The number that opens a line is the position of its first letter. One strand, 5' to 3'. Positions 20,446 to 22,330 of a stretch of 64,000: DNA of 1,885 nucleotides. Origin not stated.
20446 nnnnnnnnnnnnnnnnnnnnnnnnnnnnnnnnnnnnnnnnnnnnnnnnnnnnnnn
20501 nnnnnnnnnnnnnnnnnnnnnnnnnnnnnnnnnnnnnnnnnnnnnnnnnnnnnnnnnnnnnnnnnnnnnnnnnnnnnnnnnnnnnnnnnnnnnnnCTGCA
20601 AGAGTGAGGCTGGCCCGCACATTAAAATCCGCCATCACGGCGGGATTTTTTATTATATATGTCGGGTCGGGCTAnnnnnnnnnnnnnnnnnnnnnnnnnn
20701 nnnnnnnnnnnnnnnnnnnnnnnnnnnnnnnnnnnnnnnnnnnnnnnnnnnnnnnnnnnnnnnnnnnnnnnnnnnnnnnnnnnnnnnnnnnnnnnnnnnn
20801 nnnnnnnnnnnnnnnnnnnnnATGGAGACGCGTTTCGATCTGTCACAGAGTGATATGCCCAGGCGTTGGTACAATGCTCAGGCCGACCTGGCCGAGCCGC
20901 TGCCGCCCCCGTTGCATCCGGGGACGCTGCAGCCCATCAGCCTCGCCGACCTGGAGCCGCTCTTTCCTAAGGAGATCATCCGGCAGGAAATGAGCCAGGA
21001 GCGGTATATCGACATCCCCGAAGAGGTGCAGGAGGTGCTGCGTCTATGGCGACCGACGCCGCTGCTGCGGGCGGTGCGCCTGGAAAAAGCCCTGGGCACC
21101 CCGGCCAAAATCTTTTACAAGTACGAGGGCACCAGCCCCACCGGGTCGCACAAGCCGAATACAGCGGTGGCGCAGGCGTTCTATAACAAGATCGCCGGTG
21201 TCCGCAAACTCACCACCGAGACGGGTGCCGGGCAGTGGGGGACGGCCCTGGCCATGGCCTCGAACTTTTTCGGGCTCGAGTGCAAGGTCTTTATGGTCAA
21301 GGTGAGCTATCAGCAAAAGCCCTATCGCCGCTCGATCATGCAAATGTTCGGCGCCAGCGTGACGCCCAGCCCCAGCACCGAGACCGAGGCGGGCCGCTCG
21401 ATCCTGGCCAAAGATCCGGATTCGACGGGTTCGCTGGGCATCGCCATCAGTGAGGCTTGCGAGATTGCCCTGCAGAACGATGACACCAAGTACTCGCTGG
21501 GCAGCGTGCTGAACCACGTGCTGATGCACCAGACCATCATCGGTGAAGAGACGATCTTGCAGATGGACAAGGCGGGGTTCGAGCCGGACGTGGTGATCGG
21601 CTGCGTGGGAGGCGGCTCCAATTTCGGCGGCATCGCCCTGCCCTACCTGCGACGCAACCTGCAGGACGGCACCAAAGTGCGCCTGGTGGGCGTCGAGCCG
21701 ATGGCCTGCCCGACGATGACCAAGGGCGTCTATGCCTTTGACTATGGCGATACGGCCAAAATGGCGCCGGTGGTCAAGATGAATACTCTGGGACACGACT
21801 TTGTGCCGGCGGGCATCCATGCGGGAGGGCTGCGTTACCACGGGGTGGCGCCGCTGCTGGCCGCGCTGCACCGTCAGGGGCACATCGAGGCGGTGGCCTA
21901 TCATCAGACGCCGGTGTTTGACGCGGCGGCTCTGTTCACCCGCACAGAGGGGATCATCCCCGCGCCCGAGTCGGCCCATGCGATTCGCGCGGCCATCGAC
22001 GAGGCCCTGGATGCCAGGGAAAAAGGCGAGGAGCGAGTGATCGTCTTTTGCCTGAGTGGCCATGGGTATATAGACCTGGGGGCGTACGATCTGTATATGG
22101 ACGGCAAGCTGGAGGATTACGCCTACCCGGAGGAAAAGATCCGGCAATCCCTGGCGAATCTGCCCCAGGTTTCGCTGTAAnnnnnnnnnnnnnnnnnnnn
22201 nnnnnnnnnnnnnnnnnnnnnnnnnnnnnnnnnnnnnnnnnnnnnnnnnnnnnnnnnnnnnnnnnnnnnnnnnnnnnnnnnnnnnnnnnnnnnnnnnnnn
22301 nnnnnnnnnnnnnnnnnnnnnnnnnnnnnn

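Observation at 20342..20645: Long structured leader with attenuator upstream of trpB2, T-box-like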

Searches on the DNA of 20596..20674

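Call 63: search_rna_families(source=window, start=20596, end=20674, threshold=evalue, max_evalue=10, show_alignments=3)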
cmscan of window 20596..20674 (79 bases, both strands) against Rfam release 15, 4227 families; matches with E-value up to 10: 9.
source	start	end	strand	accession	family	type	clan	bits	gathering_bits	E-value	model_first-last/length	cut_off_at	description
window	20619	20658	+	RF02628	Hrs1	Gene; sRNA;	-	17.9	56.4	0.092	1-74/74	no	Hfq-regulated sRNA 1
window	20624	20659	-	RF02064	STnc370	Gene; sRNA;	-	17.3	54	3.2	29-64/71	no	Enterobacterial sRNA STnc370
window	20618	20644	-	RF01107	SBRMV1_UPD-PKf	Cis-reg;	-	16.1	39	0.49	1-27/27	no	Pseudoknot of upstream pseudoknot domain (UPD) of the 3'UTR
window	20596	20654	+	RF01859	Phe_leader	Cis-reg; leader;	-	14.3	55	2.2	68-125/125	5'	Phenylalanine leader peptide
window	20621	20674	-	RF02450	ncr1175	Gene; sRNA;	-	13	60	2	49-110/110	5'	Bacillus sRNA ncr1175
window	20596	20652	+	RF02891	AgrB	Gene; antisense;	-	11.5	40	7.9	27-84/84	5'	ArsR-gov region gene B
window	20621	20653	-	RF02628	Hrs1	Gene; sRNA;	-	11.4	56.4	3.5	1-74/74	no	Hfq-regulated sRNA 1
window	20596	20670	-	RF01056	Magnesium-II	Cis-reg; riboswitch;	-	9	40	9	1-84/115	3'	Magnesium riboswitch aptamer (Magnesium responsive RNA element)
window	20615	20654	+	RF02837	anti-hemB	Gene; sRNA;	-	8.4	49.5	8.2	1-81/81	no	Burkholderia RNA 7 (anti-hemB)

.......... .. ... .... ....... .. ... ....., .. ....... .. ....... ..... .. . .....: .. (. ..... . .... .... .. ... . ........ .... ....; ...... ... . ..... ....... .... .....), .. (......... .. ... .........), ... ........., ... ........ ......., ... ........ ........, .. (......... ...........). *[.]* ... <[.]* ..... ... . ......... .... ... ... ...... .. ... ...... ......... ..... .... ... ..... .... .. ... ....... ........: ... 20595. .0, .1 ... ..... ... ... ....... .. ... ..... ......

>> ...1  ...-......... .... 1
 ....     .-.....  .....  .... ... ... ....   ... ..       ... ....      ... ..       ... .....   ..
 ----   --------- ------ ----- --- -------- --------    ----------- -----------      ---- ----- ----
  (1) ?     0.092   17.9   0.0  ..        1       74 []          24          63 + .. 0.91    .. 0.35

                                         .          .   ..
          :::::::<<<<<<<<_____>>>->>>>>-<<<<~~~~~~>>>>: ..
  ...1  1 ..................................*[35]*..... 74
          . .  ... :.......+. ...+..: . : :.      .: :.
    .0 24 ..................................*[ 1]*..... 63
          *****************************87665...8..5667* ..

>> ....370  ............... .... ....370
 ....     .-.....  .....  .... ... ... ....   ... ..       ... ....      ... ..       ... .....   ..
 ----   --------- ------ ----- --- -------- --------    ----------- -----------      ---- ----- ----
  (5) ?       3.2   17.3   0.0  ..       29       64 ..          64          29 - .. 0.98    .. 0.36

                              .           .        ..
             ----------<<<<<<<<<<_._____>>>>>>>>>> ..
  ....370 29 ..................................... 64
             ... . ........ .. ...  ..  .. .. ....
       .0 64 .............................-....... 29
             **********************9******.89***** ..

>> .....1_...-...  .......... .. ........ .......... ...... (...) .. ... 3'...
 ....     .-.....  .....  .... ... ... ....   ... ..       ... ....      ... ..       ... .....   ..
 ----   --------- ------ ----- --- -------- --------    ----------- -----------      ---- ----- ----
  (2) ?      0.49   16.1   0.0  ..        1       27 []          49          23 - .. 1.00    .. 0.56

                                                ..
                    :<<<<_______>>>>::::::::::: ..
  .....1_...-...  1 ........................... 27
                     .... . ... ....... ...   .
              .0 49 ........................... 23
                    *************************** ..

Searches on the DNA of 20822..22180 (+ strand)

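Call 12: search_rna_families(sources=[L001, L002, L003, L004, L005, L009, L012, L013, L014, L015, L016, L018, L020, L021, L022, L023, L061, L062, L054, L057], threshold=gathering, show_alignments=6)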
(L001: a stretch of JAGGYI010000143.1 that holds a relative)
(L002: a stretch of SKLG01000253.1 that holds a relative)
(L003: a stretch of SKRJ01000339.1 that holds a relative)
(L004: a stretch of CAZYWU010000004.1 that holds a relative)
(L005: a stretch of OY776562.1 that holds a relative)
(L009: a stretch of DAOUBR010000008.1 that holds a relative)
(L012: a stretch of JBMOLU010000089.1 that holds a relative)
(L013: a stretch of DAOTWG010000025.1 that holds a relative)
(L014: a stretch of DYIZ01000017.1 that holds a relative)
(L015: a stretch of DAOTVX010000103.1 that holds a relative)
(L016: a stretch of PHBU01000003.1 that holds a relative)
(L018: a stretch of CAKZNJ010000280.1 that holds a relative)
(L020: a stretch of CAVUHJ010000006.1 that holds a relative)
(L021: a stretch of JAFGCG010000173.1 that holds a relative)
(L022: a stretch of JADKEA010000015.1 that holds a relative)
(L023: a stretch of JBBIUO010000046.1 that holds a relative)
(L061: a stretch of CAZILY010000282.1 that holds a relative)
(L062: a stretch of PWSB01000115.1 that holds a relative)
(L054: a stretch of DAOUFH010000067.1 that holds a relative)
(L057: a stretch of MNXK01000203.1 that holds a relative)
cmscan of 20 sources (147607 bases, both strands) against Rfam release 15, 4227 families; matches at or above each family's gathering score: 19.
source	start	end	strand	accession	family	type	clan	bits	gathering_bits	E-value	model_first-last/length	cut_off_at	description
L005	3557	3862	+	RF00230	T-box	Cis-reg; leader;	-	127.3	93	1.6e-27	1-219/219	no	T-box leader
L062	334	585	+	RF00230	T-box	Cis-reg; leader;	-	127.1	93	1.8e-27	1-219/219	no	T-box leader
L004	3601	3906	+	RF00230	T-box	Cis-reg; leader;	-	115.5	93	1.8e-24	1-219/219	no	T-box leader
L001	3544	3859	+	RF00230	T-box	Cis-reg; leader;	-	114.7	93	2.9e-24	1-219/219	no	T-box leader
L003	3578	3887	+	RF00230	T-box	Cis-reg; leader;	-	108.1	93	1.4e-22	1-219/219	no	T-box leader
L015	3616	3883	+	RF00230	T-box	Cis-reg; leader;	-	106.2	93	4.4e-22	1-219/219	no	T-box leader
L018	2583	2882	+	RF00230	T-box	Cis-reg; leader;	-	105.7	93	5.9e-22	1-219/219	no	T-box leader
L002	1803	2118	+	RF00230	T-box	Cis-reg; leader;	-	105.2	93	8.2e-22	1-219/219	no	T-box leader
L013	103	368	+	RF00230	T-box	Cis-reg; leader;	-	105.1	93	8.6e-22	1-219/219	no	T-box leader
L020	3186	3500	+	RF00230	T-box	Cis-reg; leader;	-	105.1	93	8.4e-22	1-219/219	no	T-box leader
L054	554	817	+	RF00230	T-box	Cis-reg; leader;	-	103.8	93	1.8e-21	1-219/219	no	T-box leader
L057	2091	2462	+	RF00230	T-box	Cis-reg; leader;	-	99.3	93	2.6e-20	1-219/219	no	T-box leader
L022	3457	3769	+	RF00230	T-box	Cis-reg; leader;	-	99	93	3.2e-20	1-219/219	no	T-box leader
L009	3345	3653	+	RF00230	T-box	Cis-reg; leader;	-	98.7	93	3.8e-20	1-219/219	no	T-box leader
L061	130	458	+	RF00230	T-box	Cis-reg; leader;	-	97.6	93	7.1e-20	1-219/219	no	T-box leader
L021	356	690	+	RF00230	T-box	Cis-reg; leader;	-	95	93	3.3e-19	1-219/219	no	T-box leader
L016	3326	3642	+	RF00230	T-box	Cis-reg; leader;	-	93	93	1.1e-18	1-219/219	no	T-box leader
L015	3513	3586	+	RF00005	tRNA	Gene; tRNA;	CL00001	71.1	29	3.6e-13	1-71/71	no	tRNA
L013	1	72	+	RF00005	tRNA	Gene; tRNA;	CL00001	61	29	2.2e-10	3-71/71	5'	tRNA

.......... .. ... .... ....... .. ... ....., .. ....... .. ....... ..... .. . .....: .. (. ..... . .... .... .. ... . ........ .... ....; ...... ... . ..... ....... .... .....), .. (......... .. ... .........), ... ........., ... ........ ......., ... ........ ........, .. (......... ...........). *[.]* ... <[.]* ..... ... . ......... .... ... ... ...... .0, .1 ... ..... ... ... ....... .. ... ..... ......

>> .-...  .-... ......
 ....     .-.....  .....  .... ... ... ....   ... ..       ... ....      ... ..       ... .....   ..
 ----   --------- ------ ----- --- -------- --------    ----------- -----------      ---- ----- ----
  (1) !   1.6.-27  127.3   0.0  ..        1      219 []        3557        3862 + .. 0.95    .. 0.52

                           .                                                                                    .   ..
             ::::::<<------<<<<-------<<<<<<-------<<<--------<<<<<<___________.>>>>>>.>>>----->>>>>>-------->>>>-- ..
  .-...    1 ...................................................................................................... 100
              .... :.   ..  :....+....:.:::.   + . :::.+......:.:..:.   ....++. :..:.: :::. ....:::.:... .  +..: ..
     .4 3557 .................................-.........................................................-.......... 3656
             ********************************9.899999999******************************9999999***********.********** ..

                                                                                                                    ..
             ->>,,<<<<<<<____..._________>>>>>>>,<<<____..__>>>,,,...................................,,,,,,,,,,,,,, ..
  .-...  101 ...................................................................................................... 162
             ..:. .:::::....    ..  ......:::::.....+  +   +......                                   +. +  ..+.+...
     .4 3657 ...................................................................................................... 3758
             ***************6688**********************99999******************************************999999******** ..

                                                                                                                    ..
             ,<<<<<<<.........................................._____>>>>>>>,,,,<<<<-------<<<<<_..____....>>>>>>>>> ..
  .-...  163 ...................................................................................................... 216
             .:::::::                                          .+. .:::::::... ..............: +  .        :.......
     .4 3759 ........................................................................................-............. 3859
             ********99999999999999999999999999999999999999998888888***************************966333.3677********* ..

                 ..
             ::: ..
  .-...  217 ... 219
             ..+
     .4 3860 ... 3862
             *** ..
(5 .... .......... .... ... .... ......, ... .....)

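Call 64: search_rna_families(source=L009, start=3550, end=3612, threshold=evalue, max_evalue=10, show_alignments=3)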
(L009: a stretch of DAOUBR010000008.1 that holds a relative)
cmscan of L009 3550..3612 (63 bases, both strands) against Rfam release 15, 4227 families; matches with E-value up to 10: 3.
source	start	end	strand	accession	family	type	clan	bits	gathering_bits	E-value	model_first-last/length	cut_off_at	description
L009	3550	3600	+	RF02837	anti-hemB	Gene; sRNA;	-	20.6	49.5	0.0022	31-81/81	5'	Burkholderia RNA 7 (anti-hemB)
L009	3550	3607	+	RF01084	TLS-PK3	Cis-reg;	-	12.1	80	0.77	73-129/129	5'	Pseudoknot of tRNA-like structure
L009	3550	3607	+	RF00557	L10_leader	Cis-reg; leader;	-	9.8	44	7.3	63-138/138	5'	Ribosomal protein L10 leader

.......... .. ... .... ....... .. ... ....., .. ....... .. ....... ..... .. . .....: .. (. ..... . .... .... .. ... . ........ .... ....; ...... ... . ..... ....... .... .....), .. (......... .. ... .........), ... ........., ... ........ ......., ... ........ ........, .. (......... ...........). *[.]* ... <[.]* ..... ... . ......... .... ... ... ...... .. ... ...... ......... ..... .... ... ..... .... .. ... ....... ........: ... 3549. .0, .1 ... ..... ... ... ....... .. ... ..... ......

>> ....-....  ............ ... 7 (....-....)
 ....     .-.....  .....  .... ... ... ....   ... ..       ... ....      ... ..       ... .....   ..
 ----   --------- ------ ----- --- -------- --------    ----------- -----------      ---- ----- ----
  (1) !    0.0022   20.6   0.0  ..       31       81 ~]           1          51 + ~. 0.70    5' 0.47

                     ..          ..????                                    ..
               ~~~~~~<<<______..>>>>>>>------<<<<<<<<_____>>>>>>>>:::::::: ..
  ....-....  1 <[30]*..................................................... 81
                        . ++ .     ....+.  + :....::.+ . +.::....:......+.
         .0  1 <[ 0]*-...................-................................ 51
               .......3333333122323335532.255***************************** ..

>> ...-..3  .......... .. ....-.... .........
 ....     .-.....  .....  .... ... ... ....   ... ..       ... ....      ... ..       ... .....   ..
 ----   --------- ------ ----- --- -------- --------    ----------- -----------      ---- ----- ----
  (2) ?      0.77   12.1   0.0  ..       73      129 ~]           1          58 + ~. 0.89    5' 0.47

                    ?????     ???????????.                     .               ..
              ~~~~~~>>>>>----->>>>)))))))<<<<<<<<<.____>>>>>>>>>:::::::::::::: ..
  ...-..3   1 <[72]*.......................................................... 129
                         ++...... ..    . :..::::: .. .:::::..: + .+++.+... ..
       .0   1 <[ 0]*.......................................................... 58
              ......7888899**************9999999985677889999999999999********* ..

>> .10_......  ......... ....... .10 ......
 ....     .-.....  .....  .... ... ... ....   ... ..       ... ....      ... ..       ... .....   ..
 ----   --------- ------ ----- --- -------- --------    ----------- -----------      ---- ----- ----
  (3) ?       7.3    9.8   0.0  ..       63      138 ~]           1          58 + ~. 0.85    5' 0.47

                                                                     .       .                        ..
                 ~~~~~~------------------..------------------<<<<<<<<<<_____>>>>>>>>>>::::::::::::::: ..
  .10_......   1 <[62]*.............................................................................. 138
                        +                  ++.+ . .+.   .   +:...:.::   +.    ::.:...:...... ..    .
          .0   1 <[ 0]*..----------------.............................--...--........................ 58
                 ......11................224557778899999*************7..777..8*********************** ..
